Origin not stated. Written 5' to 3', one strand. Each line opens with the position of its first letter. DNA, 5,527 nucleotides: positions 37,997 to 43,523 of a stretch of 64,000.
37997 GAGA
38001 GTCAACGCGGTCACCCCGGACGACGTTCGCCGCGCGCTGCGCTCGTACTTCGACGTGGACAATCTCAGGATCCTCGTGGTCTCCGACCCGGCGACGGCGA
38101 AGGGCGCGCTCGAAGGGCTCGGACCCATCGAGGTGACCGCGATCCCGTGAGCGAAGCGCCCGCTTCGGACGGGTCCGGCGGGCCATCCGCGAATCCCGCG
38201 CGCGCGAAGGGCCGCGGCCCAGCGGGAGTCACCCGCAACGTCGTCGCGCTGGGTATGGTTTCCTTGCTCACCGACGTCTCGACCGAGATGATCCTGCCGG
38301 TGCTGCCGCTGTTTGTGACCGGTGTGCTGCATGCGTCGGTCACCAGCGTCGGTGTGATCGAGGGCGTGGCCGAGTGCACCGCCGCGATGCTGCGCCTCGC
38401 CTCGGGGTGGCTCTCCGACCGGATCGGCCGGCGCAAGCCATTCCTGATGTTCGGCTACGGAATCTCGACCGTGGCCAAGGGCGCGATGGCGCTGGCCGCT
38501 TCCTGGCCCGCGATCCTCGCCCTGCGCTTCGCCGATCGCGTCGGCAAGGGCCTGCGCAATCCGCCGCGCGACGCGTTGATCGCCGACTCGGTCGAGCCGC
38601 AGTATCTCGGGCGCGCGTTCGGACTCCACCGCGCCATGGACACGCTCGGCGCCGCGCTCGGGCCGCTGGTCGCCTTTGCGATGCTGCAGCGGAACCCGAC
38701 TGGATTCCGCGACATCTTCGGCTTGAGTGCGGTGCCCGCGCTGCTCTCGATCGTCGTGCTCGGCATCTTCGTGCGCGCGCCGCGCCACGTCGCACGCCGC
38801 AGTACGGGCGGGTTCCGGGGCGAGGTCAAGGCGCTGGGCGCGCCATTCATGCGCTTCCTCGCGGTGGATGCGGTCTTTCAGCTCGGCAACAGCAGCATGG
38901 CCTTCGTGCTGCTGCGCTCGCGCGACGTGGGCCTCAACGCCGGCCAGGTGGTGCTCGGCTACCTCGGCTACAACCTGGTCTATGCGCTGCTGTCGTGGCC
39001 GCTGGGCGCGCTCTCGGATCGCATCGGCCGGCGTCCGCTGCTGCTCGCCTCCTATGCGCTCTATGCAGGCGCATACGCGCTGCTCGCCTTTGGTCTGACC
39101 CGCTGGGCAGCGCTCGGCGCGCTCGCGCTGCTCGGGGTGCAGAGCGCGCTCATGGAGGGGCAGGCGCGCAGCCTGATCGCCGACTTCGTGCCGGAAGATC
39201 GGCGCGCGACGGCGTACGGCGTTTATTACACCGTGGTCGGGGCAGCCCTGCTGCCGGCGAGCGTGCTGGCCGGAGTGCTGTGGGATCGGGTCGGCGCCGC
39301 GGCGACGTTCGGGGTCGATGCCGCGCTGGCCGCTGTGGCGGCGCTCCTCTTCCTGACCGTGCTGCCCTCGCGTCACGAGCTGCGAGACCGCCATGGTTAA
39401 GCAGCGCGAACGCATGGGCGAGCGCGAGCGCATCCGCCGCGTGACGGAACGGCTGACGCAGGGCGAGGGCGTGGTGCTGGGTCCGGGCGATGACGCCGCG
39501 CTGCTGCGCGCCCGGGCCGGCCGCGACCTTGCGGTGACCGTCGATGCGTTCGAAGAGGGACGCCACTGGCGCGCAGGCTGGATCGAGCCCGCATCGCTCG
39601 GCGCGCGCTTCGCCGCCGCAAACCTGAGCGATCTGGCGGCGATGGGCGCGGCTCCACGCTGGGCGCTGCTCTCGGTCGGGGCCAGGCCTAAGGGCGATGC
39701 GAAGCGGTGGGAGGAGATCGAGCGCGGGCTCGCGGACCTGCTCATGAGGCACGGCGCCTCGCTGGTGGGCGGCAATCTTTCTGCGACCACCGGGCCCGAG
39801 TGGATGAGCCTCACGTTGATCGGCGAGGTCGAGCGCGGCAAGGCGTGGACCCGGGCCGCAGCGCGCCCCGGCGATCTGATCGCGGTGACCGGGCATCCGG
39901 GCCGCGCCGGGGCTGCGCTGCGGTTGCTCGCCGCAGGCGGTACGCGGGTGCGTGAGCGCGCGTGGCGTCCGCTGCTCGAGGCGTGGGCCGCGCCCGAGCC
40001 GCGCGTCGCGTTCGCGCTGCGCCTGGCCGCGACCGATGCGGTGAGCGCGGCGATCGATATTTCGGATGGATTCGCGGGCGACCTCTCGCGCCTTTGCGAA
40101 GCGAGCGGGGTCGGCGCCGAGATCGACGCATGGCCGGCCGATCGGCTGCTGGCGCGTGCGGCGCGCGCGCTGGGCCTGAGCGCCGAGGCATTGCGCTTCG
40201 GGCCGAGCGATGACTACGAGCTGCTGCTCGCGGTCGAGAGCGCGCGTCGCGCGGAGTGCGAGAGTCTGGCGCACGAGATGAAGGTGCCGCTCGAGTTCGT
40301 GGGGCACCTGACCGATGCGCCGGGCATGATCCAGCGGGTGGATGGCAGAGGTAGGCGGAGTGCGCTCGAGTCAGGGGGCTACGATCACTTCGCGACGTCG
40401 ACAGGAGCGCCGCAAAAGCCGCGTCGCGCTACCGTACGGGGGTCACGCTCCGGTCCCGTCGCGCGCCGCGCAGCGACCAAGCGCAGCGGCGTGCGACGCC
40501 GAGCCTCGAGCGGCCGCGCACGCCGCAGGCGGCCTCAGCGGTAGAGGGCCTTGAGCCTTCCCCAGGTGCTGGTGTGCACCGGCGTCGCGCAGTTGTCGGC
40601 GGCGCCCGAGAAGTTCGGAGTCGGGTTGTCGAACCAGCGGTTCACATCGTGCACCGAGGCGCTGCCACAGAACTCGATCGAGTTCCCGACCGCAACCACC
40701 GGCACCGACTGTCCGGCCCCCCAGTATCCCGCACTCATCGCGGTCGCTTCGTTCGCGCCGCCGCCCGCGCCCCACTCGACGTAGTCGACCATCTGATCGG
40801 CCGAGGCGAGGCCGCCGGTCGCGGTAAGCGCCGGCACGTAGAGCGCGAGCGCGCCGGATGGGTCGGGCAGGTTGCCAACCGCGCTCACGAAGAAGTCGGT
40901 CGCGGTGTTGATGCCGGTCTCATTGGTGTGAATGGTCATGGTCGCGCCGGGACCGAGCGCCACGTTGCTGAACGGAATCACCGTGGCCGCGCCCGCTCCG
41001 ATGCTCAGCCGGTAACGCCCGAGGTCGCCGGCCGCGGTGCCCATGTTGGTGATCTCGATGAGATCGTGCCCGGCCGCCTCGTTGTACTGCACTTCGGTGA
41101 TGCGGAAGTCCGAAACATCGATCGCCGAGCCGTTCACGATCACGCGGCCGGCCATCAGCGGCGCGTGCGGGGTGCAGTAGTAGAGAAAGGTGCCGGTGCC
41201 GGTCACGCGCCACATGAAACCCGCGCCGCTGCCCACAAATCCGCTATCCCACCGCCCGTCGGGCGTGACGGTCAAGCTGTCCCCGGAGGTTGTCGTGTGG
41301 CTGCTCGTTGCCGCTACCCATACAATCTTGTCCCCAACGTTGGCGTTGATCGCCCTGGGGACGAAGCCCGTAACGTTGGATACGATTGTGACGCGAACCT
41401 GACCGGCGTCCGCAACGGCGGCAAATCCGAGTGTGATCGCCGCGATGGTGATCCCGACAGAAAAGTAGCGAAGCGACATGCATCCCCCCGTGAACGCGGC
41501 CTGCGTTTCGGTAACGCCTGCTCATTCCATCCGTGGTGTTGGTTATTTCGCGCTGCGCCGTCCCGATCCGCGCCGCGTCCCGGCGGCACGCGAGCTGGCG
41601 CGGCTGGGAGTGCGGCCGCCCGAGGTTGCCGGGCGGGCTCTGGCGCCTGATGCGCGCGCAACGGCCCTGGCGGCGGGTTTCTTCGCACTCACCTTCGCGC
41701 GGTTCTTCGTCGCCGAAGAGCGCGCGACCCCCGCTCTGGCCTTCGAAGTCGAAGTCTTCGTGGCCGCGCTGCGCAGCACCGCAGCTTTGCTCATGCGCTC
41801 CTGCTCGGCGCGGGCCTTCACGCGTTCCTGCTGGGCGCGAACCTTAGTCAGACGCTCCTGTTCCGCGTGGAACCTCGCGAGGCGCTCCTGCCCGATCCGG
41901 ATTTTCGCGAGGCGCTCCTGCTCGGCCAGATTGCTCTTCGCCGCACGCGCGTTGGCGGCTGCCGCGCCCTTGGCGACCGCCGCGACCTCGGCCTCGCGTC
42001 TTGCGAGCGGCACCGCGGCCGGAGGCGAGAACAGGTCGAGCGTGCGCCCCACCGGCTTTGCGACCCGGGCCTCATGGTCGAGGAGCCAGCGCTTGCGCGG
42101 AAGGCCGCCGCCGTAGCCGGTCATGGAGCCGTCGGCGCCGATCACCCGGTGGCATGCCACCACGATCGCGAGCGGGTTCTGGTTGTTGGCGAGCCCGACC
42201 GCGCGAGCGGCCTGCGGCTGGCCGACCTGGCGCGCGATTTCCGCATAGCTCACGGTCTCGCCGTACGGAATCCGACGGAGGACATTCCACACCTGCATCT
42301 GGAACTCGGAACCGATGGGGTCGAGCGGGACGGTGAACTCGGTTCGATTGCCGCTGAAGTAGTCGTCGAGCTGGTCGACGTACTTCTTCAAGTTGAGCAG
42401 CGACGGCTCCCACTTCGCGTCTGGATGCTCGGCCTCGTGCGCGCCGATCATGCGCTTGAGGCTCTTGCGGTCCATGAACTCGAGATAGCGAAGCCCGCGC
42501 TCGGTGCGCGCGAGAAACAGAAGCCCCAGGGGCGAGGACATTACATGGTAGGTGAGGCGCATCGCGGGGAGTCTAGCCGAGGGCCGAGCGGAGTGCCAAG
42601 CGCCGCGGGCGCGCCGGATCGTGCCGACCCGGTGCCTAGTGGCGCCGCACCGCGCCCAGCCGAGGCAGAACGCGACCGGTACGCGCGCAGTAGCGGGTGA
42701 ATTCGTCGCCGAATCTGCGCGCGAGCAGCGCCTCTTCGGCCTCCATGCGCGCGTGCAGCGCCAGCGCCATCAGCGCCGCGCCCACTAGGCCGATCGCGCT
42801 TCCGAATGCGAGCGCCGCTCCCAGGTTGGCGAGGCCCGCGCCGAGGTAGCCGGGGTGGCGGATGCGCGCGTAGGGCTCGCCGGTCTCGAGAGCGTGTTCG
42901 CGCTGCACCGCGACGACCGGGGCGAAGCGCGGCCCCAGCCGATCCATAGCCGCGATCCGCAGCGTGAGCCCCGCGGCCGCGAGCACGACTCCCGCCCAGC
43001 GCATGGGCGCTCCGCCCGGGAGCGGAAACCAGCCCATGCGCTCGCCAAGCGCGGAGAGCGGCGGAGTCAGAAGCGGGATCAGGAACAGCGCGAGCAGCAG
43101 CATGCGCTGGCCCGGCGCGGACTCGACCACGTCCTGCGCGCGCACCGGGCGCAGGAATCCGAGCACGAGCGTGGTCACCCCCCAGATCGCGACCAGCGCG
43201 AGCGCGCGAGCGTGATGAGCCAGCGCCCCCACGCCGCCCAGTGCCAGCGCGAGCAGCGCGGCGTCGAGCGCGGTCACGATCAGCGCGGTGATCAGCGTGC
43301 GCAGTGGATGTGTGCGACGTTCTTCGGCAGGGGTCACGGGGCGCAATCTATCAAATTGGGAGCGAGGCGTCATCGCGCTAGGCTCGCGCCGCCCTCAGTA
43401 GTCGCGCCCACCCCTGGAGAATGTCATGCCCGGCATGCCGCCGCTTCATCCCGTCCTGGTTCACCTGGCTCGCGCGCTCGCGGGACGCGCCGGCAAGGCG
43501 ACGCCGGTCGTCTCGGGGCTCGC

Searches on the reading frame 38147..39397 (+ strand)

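Call 56: search_protein_families(library=pfam, proteins=[window:38147-39397:+], max_evalue=0.0001)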
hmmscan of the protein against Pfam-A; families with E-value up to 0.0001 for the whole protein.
window:38147-39397:+ (417 aa): 4 families
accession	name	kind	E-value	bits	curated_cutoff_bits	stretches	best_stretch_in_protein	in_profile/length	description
PF07690.21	MFS_1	-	2.4e-48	165.3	33.4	2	37-229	3-192/347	Major Facilitator Superfamily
PF00083.30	Sugar_tr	-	2.2e-10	40.5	22.3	1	73-213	53-196/452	Sugar (and other) transporter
PF05977.19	MFS_3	-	3.9e-08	32.6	27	1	59-406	38-395/524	Transmembrane secretion effector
PF12832.13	MFS_1_like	-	3.1e-07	30.2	25.2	0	288-388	269-371/373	MFS_1 like family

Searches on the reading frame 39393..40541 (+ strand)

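Call 56: search_protein_families(library=pfam, proteins=[window:39393-40541:+], max_evalue=0.0001)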
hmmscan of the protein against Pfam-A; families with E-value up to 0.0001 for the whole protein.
window:39393-40541:+ (383 aa): 2 families
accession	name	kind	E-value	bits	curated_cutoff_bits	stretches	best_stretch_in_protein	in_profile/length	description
PF00586.29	AIRS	-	4.7e-21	75.7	24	1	32-146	1-112/112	AIR synthase related protein, N-terminal domain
PF02769.27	AIRS_C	-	3.5e-11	43.9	23.1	1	158-311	1-150/156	AIR synthase related protein, C-terminal domain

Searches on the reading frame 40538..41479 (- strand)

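Call 56: search_protein_families(library=pfam, proteins=[window:40538-41479:-], max_evalue=0.0001)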
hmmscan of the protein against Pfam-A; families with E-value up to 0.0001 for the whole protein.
window:40538-41479:- (314 aa): 2 families
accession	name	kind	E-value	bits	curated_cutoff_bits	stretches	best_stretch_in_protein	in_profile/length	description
PF00932.25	LTD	-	1.3e-07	32.4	34.3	1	123-190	6-77/109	Lamin Tail Domain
PF00127.26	Copper-bind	-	6.5e-07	30.1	21.2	1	28-116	3-99/99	Copper binding proteins, plastocyanin/azurin family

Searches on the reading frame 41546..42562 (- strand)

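Call 56: search_protein_families(library=pfam, proteins=[window:41546-42562:-], max_evalue=0.0001)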
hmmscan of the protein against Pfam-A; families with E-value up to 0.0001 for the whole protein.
window:41546-42562:- (339 aa): 2 families
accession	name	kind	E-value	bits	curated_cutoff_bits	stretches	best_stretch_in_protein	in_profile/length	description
PF01035.26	DNA_binding_1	-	9.5e-35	118.7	27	1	86-165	1-80/81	6-O-methylguanine DNA methyltransferase, DNA binding domain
PF02870.21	Methyltransf_1N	-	3.5e-14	53.5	21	1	4-82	2-71/71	6-O-methylguanine DNA methyltransferase, ribonuclease-like domain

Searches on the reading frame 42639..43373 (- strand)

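Call 56: search_protein_families(library=pfam, proteins=[window:42639-43373:-], max_evalue=0.0001)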
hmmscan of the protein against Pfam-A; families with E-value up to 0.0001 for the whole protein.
window:42639-43373:- (245 aa): 2 families
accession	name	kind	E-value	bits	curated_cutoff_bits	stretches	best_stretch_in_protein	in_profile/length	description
PF04140.19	ICMT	-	6e-12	46.3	24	1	131-218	4-94/95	Isoprenylcysteine carboxyl methyltransferase (ICMT) family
PF04191.18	PEMT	-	8.8e-12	45.8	25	1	125-223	3-104/105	Phospholipid methyltransferase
